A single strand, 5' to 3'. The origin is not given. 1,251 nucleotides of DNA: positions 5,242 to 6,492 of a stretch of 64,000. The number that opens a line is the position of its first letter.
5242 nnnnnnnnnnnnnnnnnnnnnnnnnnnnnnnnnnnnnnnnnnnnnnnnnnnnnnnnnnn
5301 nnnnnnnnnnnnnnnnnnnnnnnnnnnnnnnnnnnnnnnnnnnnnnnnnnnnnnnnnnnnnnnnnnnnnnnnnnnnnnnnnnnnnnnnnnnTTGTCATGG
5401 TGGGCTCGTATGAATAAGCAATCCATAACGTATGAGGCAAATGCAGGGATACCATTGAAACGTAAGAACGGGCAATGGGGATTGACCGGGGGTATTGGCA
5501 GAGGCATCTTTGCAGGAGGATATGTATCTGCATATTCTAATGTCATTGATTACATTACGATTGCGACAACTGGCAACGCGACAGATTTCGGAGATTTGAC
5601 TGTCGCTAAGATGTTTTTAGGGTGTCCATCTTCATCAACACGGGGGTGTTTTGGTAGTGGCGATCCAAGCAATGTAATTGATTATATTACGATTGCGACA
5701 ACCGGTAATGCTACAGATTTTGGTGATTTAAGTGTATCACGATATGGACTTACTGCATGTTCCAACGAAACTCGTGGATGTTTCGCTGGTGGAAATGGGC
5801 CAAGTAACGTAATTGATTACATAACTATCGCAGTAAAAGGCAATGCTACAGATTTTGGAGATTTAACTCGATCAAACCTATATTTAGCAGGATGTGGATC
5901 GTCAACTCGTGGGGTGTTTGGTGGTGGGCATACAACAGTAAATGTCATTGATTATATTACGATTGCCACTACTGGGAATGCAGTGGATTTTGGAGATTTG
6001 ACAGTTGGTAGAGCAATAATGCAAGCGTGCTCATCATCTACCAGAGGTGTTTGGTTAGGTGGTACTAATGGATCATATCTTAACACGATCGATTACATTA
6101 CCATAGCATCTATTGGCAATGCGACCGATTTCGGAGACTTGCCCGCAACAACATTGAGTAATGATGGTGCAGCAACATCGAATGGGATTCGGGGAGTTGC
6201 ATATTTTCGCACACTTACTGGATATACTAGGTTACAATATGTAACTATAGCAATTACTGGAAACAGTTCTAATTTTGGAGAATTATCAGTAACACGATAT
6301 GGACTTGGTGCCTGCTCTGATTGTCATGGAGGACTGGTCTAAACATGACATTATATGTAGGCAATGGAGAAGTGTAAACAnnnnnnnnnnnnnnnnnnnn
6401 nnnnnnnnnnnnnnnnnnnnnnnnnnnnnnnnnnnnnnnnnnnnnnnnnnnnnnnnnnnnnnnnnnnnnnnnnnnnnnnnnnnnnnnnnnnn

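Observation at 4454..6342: Two tandem paralogous six-repeat proteins (48-aa blades) that are also a 144-bp tandem DNA repeat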

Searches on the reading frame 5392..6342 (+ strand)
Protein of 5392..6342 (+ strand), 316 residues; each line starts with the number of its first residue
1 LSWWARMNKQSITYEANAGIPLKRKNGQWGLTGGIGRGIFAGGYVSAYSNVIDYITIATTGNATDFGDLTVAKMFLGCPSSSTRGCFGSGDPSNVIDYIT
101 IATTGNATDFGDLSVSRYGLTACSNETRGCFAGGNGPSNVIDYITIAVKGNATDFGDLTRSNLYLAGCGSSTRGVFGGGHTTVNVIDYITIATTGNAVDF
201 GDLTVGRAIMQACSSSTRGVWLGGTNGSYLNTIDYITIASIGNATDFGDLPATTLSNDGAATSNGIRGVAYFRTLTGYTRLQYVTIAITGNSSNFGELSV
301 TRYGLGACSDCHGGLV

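Call 3: search_protein_families(library=pfam, proteins=[window:5392-6342:+], max_evalue=1)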
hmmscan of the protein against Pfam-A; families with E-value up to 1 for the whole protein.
window:5392-6342:+ (316 aa): 2 families
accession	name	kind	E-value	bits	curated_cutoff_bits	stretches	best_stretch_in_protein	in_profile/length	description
PF12573.13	OxoDH_E1alpha_N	-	0.0017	18.5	25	0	105-121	15-31/41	2-oxoisovalerate dehydrogenase E1 alpha subunit N terminal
PF05906.16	DUF865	-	0.36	11.1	27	0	191-200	22-31/35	Herpesvirus-7 repeat of unknown function (DUF865)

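Call 4: search_protein_families(library=phrogs, proteins=[window:5392-6342:+], max_evalue=0.01)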
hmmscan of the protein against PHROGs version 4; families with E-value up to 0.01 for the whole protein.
window:5392-6342:+ (316 aa): 4 families
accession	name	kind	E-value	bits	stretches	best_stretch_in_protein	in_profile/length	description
phrog_19111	-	unknown function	3.2e-20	73.3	2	36-238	227-442/443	-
phrog_26444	-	unknown function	9.1e-09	36.3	0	50-72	3-25/56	-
phrog_23814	-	unknown function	0.001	20.3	0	176-205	35-64/131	-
phrog_36400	-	unknown function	0.002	19.2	0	139-152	7-20/65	-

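Call 6: find_homologous_proteins(query=window:5410-6339:+, max_evalue=0.001)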
Query window:5410-6339:+ (310 aa): 7998 proteins with E <= 0.001 among 8000 candidates; the best 120 are listed.
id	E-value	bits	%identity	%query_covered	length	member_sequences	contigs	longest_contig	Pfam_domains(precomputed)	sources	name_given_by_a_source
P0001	4.1e-130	452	61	90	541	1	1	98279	-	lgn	-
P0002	6.9e-128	445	53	91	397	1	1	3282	PF00041.28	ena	-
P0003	2.3e-125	436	59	88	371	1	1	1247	-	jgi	jgi:hypothetical protein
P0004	1.5e-124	434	50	90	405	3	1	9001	PF00041.28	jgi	-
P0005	1.2e-123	431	52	89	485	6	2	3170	-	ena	-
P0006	5.7e-123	428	53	74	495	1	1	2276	-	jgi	jgi:hypothetical protein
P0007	9.9e-122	424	55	85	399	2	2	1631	PF00041.28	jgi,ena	-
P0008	2.1e-121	423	54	90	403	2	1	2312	-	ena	-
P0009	4.4e-120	419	53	92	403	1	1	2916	-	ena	-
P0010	7.9e-120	418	62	90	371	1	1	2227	-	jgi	jgi:hypothetical protein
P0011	4.1e-119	416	50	91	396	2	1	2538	-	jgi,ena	jgi:hypothetical protein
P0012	7.9e-119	415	44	90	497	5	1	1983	-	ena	-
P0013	1.9e-118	414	59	90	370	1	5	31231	-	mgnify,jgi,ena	mgnify:CR=1 FL=1|jgi:hypothetical protein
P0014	9.4e-118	411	53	90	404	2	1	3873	-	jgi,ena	jgi:hypothetical protein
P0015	3.8e-117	409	59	90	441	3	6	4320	-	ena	-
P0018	1.4e-114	401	58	74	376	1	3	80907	PF26696.1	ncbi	-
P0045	1.2e-100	355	46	88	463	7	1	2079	-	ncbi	-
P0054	7.8e-100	352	54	90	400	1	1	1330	-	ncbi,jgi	jgi:hypothetical protein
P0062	9.5e-98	346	47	86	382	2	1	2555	PF26696.1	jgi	jgi:hypothetical protein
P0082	6.5e-96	340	53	90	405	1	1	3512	-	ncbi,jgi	jgi:hypothetical protein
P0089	3.1e-95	337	49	82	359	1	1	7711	PF12573.14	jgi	-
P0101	5.1e-94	333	53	88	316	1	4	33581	-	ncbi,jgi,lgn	jgi:hypothetical protein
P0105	1.6e-93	332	45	95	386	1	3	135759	-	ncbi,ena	-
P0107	2.4e-93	331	54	90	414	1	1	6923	PF00041.28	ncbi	-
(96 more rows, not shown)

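Call 7: search_solved_structures(query=window:5410-6339:+, max_evalue=10, show_alignments=2)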
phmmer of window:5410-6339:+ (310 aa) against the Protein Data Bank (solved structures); distinct sequences matched with E-value up to 10: 2.
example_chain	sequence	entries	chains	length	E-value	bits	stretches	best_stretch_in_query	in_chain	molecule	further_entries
6qik_z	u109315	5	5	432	0.47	13.1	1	77-120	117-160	Cytoplasmic 60S subunit biogenesis factor REH1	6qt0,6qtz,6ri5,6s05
8ut0_z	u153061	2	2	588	0.7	12.6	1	77-120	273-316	Cytoplasmic 60S subunit biogenesis factor REH1 (N-terminal 3xFLAG tag)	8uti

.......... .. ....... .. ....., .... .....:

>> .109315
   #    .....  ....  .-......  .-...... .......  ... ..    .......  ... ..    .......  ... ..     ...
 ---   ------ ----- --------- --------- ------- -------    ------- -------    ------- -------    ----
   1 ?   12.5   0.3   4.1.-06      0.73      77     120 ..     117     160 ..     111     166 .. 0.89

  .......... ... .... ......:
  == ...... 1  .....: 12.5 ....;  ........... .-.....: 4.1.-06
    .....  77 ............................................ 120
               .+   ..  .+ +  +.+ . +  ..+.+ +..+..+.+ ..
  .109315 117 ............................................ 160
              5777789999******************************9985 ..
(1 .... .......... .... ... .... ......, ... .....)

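Call 9: search_dna_similar(query=window:5410-6339:+, collection=phages, mode=protein, max_rows=30, max_evalue=0.01)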
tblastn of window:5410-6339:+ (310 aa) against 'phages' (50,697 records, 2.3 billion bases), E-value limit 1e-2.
Records with a match: 3; places in all: 15; records where one place covers at least 80% of the query: 0.
Best place of each record, by identity: <60% 3.
By first word of the organism name: Synechococcus 2; Marine 1.
By host as written in the record: Synechococcus sp. WH7803 2; - 1.
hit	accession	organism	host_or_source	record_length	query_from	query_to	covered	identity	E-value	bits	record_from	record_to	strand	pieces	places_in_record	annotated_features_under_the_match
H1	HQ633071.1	Synechococcus phage S-SKS1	Synechococcus sp. WH7803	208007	41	233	62%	31.2%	1e-10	68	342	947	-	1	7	hypothetical protein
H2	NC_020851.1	Synechococcus phage S-SKS1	Synechococcus sp. WH7803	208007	41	233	62%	31.2%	1e-10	68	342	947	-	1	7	hypothetical protein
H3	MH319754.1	Marine virus AG-345-L05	single cell amplified by WGA-X; seawater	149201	63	226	53%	26.5%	7e-3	44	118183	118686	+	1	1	record has no annotation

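Call 11: search_protein_families(library=pfam, proteins=[P0018, P0062, P0001, P0002, P0105], max_evalue=0.01)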
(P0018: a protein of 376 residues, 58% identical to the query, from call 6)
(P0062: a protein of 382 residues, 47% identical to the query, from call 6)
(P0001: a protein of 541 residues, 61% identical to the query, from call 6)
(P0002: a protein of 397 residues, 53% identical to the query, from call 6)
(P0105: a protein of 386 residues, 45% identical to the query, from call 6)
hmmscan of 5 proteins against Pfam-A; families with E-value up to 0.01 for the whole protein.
P0018 (376 aa): 0 families

P0062 (382 aa): 0 families

P0001 (541 aa): 1 family
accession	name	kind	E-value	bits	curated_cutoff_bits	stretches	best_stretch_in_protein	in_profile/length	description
PF12573.13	OxoDH_E1alpha_N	-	0.0053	16.9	25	0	422-437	15-30/41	2-oxoisovalerate dehydrogenase E1 alpha subunit N terminal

P0002 (397 aa): 1 family
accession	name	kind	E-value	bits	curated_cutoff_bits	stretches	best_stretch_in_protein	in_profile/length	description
PF00041.27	fn3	-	1.1e-07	32.4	25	1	23-102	3-82/84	Fibronectin type III domain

P0105 (386 aa): 0 families

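Call 17: find_encoding_contigs(protein=P0001, flank=10000, max_places=3)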
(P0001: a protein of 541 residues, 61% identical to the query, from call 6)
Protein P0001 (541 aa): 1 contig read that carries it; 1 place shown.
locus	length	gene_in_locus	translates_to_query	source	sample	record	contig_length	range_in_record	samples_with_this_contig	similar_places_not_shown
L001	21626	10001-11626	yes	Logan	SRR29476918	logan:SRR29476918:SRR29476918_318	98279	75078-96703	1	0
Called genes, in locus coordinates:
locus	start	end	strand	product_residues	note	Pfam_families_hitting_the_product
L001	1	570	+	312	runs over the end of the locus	PF05050:Methyltransf_21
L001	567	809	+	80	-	-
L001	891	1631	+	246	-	-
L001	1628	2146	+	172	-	PF13392:HNH_3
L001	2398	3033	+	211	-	-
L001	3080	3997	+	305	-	PF10124:Mu-like_gpT, PF25209:Phage_capsid_4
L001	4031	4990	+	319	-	-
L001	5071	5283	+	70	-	-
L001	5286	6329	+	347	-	-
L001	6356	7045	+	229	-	PF24175:SU10_adaptor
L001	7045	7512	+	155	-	-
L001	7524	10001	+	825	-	PF26209:Phage_phiTE_241_C (weak)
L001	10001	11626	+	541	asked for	-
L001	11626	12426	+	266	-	-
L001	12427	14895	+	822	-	PF12708:Pect-lyase_RHGA_epim, PF13229:Beta_helix (weak)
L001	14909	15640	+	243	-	PF24175:SU10_adaptor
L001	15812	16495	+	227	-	-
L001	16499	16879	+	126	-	-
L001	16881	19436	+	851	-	PF16190:E1_FCCH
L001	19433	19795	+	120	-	-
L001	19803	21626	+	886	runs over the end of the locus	PF18823:InPase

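Call 19: predict_structure(alignment_id=A1)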
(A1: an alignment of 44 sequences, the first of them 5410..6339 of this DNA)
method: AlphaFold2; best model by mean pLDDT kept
length: 310 residues; sequences in the alignment: 44
mean_pLDDT: 89.9   pTM: 0.88
mean pLDDT of the five models: 89.9, 87.8, 87.8, 87.7, 87.4
residues with pLDDT >= 90: 248; 70-90: 30; 50-70: 22; < 50: 10
segments of 3 or more residues with pLDDT < 50: 1-5, 8-10
pLDDT, mean of each block of 10 residues (from residue 1): 44 56 64 96 97 95 97 96 92 97 96 94 93 91 95 94 96 93 92 97 95 95 95 95 82 92 91 91 93 93 88
secondary structure, 60 per line:
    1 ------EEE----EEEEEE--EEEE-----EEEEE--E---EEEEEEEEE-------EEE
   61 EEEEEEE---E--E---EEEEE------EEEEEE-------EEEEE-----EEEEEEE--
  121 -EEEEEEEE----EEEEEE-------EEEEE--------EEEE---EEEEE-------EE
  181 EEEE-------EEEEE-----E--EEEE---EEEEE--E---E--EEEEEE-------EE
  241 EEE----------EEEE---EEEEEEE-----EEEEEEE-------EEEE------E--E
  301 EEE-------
elements in order: E7-9 E14-19 E22-25 E31-35 E42-50 E58-67 E78-82 E89-94 E102-106 E112-118 E122-129 E134-139 E147-151 E160-163 E167-171 E179-184 E192-196 E205-208 E212-216 E226-231 E239-243 E254-257 E261-267 E273-279 E287-290 E300-303

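Call 21: fold_search(model_id=the predicted structure, library=pdb)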
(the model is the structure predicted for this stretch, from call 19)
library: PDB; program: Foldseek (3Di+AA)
matches with E <= 10: 1301; with E <= 0.001: 617
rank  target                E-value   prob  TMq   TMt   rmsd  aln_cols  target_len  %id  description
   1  8pjr                  3.7e-16  1.00  0.77  0.84   2.8       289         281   16  Crystal structure of the SAKe6AC-LB protein (released 2024-07-10)
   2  8pjw_A                9.7e-16  1.00  0.76  0.84   2.9       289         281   13  Crystal structure of the computationally designed SAKe6FE protein (released 2024-07-10)
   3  6v7o_B                1.4e-15  1.00  0.75  0.81   3.0       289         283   14  Structural Elucidation of Peptide Binding to KLHL-12, a Substrate Specific Adapter Protein in a Cul3-Ring E3 Ligase Co (released 2020-02-19)
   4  7ona                  1.7e-15  1.00  0.76  0.85   2.7       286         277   15  Crystal structure of the computationally designed SAKe6AC protein (released 2022-12-14)
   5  9qdu_A                2.3e-15  1.00  0.76  0.82   3.1       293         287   14  KEAP1 complexed to cyclic peptide 30 (released 2026-03-18)
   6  6zf6                  3.9e-15  1.00  0.77  0.82   3.0       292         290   13  Keap1 kelch domain bound to a small molecule inhibitor of the Keap1-Nrf2 protein-protein interaction (released 2021-04-14)
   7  2flu_X                4.5e-15  1.00  0.76  0.83   2.9       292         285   13  Crystal Structure of the Kelch-Neh2 Complex (released 2006-08-15)
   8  5f72_C                4.8e-15  1.00  0.76  0.82   3.0       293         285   14  De novo design and crystallographic validation of antibodies targeting a pre-selected epitope (released 2016-12-14)
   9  8xgk                  5.9e-15  1.00  0.75  0.80   3.2       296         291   14  Optimization Efforts for Identification of Novel Highly Potent Keap1-Nrf2 Protein-Protein Interaction Ihhibitors (released 2024-05-22)
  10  8pjz_A                6.6e-15  1.00  0.76  0.81   2.8       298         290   11  Crystal structure of the computationally designed SAKe6EEtal protein (released 2024-07-10)
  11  7xm5                  7.0e-15  1.00  0.77  0.84   2.7       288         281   13  Keap1 Kelch domain (residues 322-609) in complex with 6i (released 2022-07-06)
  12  7xm3                  7.0e-15  1.00  0.77  0.84   2.7       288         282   12  Crystal structure of Keap1 Kelch domain (residues 322-609) in complex with 6k (released 2022-07-06)
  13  4in4_B                8.6e-15  1.00  0.77  0.84   2.7       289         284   12  Crystal structure of cpd 15 bound to Keap1 Kelch domain (released 2013-05-15)
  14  9j7g_C                8.6e-15  1.00  0.77  0.85   2.6       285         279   13  Crystal strcuture of Keap1_compound_8 (released 2025-06-25)
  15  3wn7_A                8.6e-15  1.00  0.75  0.81   3.5       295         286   14  Crystal Structure of Keap1 in Complex with the N-terminal region of the Nrf2 transcription factor (released 2013-12-25)
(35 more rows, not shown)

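Call 22: get_annotated_region(hit=H2, flank=6000)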
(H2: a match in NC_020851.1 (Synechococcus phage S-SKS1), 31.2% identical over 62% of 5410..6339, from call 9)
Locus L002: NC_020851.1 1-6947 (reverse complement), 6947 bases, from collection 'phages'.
description: Synechococcus phage S-SKS1 genomic sequence.
organism: Synechococcus phage S-SKS1 (NCBI taxid 754042)
taxonomy: Viruses; Duplodnaviria; Heunggongvirae; Uroviricota; Caudoviricetes; Llyrvirus; Llyrvirus SSKS1
host: Synechococcus sp. WH7803; source: North Atlantic; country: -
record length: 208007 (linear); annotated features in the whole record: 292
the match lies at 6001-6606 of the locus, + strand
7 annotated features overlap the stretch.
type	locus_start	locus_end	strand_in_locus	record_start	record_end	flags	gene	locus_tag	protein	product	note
CDS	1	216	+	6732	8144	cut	-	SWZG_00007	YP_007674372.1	hypothetical protein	-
CDS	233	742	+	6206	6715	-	-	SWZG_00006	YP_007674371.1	tail fiber protein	-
CDS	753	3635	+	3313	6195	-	-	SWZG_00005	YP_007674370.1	hypothetical protein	-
CDS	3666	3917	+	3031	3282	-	-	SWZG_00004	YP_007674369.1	hypothetical protein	-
CDS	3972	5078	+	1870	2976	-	-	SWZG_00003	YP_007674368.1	hypothetical protein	-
CDS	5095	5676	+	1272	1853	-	-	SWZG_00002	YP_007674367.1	2OG-Fe(II) oxygenase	-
CDS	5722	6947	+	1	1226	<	-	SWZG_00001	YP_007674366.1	hypothetical protein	-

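Call 27: fold_search(model_id=the predicted structure, library=viral)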
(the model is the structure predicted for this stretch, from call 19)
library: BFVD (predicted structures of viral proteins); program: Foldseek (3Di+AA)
matches with E <= 10: 828; with E <= 0.001: 154
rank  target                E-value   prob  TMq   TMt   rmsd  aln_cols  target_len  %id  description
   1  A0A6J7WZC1            8.5e-37  1.00  0.86  0.62   1.6       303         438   39  Uncharacterized protein [uncultured Caudovirales phage]
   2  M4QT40                3.6e-19  1.00  0.69  0.54   6.1       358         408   23  Uncharacterized protein (Fragment) [Synechococcus phage S-SKS1]
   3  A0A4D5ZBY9            7.2e-18  1.00  0.81  0.80   2.4       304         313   21  Kelch-motif containing protein [Burkholderia phage BcepSaruman]
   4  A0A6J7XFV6            6.5e-16  1.00  0.71  0.70   3.8       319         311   16  Uncharacterized protein [uncultured Caudovirales phage]
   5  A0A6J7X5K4            6.1e-15  1.00  0.78  0.79   3.4       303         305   17  Uncharacterized protein [uncultured Caudovirales phage]
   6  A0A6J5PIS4            2.3e-13  1.00  0.67  0.27   5.7       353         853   12  Glycine-rich domain-containing protein [uncultured Caudovirales phage]
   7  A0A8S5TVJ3            3.3e-13  1.00  0.60  0.36   9.7       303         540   18  Kelch repeat [Siphoviridae sp. ctx254]
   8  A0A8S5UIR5            4.5e-13  1.00  0.75  0.77   3.6       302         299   16  Uncharacterized protein [Myoviridae sp. ctu2j3]
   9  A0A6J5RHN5            6.2e-13  1.00  0.59  0.48   3.7       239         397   14  Uncharacterized protein [uncultured Caudovirales phage]
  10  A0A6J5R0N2            9.0e-13  1.00  0.69  0.42   7.8       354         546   16  Uncharacterized protein [uncultured Caudovirales phage]
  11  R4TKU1                2.8e-11  1.00  0.60  0.51   9.1       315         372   10  Uncharacterized protein [Haloarcula hispanica tailed virus 1]
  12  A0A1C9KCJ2            4.6e-11  1.00  0.67  0.43   4.1       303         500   10  Kelch-like protein [Volepox virus]
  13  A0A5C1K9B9            6.0e-11  1.00  0.65  0.33   6.3       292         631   11  Uncharacterized protein [Pseudomonas phage vB_PaeM_PS119XW]
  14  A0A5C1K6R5            1.1e-10  1.00  0.67  0.68   5.3       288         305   16  Kelch repeat protein [Pseudomonas phage vB_PaeM_PS119XW]
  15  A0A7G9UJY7            1.4e-10  1.00  0.60  0.63   2.8       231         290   12  Kelch-like protein [Lumpy skin disease virus]
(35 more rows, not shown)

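Call 28: find_related_loci(query=A1, collection=viral_contigs, flank=8000)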
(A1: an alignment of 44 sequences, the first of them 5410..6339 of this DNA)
Query A1 (310 aa) in viral_contigs; peptide patterns used: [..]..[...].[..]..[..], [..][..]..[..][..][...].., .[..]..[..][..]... (x = any residue, [..] = any of these).
600 stretches matched a pattern (row limit reached: there are more); 567 encode a relative of the query (tblastn E <= 1e-3); the best 80 are kept; 80 distinct loci.
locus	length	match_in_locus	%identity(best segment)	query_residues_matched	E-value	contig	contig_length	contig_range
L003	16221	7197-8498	56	31-309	3e-85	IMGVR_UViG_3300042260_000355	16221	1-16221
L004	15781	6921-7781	59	22-309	4e-85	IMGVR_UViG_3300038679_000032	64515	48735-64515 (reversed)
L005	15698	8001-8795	58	44-309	1e-84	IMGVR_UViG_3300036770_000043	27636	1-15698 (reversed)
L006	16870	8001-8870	56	31-310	4e-84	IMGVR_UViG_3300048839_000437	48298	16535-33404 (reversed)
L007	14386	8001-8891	58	21-309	5e-82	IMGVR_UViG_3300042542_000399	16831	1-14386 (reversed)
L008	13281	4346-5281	53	2-309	2e-82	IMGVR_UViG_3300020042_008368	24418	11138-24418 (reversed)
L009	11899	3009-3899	58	21-309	5e-82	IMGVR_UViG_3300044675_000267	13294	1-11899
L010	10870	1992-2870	56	28-309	3e-81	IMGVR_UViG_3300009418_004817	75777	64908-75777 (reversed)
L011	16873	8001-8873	56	32-309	5e-81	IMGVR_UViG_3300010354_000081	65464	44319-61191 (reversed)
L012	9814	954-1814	59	27-309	1e-80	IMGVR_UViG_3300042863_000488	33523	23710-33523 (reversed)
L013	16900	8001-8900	55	12-309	1e-80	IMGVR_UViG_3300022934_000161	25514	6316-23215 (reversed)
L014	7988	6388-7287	55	12-309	1e-80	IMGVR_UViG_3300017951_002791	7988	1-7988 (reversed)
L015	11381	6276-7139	54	29-309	3e-80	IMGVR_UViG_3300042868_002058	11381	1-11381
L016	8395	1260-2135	52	31-309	5e-79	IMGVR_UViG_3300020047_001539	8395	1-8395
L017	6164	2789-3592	56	43-309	4e-79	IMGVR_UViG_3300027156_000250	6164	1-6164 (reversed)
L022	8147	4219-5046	56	42-309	5e-77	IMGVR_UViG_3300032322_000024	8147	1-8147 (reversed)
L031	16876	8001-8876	55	32-309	3e-76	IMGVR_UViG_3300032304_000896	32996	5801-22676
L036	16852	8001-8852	55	31-309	1e-75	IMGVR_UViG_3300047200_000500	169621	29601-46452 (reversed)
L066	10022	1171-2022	52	27-309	3e-71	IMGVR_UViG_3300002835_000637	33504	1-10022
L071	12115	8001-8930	50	4-310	2e-71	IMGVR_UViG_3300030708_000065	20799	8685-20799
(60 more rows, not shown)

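Call 35: search_protein_families(library=pfam, proteins=[L031:150-1124:+, L031:1127-1546:+, L031:2272-3345:+, L031:3362-3799:+, L031:3812-4381:+, L031:4395-4793:+, L031:8935-9732:+, L031:9735-10442:+, L031:10448-10786:+, L031:12674-14779:+], max_evalue=0.01)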
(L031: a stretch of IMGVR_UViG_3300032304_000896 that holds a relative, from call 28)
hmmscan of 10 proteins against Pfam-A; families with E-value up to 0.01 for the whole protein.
L031:150-1124:+ (325 aa): 1 family
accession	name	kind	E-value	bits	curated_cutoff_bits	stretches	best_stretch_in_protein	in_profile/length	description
PF24175.2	SU10_adaptor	-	1.3e-16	62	27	2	1-163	1-131/194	SU10 adaptor protein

L031:1127-1546:+ (140 aa): 0 families

L031:2272-3345:+ (358 aa): 0 families

L031:3362-3799:+ (146 aa): 0 families

L031:3812-4381:+ (190 aa): 1 family
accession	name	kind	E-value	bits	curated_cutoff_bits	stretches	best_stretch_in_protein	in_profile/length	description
PF07433.17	DUF1513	-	0.00062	19.4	27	1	50-161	174-281/304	Protein of unknown function (DUF1513)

L031:4395-4793:+ (133 aa): 0 families

L031:8935-9732:+ (266 aa): 0 families

L031:9735-10442:+ (236 aa): 0 families

L031:10448-10786:+ (113 aa): 0 families

L031:12674-14779:+ (702 aa): 1 family
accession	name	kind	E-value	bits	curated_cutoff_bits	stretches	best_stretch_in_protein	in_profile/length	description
PF12195.14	End_beta_barrel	-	0.00036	20.9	35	1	103-161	10-70/83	Beta barrel domain of bacteriophage endosialidase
